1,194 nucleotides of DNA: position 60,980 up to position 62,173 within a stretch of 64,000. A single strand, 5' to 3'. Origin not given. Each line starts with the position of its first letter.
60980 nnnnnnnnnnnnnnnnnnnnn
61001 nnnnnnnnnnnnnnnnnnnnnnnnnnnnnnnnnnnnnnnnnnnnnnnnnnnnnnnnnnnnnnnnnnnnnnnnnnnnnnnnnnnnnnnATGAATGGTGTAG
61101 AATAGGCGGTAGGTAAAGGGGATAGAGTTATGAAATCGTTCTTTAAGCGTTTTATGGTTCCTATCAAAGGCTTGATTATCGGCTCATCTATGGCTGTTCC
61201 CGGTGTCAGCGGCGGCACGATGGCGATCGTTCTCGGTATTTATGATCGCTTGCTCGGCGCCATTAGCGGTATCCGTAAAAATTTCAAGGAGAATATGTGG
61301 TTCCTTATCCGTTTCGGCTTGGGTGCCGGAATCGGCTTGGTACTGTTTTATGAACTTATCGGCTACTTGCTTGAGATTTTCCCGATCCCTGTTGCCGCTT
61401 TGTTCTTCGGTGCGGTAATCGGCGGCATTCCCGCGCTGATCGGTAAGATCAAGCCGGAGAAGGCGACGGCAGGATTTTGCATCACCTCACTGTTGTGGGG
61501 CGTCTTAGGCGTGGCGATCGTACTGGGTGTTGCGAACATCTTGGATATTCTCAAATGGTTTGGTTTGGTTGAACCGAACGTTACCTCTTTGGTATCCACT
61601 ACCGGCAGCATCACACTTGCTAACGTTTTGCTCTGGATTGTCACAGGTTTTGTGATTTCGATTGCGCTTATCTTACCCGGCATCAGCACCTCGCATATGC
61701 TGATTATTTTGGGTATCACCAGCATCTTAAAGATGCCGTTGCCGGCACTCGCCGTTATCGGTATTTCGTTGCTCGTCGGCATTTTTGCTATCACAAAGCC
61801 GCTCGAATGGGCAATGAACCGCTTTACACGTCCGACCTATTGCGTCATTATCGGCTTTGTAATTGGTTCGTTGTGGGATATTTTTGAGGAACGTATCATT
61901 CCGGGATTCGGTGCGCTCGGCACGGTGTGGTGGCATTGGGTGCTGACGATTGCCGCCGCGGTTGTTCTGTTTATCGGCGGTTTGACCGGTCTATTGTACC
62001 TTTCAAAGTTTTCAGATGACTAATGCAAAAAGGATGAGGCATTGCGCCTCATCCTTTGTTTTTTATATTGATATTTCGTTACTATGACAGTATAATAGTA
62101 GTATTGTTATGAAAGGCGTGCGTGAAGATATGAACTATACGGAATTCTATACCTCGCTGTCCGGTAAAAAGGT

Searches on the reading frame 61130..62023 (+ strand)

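Call 65: search_protein_families(library=pfam, proteins=[window:61130-62023:+], max_evalue=0.001)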
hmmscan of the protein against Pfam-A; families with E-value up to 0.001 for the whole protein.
window:61130-62023:+ (297 aa): 1 family
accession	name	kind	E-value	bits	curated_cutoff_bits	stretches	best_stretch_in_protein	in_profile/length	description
PF04018.18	VCA0040-like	-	3.7e-32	112.3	26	1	17-252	1-229/246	Undecaprenyl phosphate translocase-like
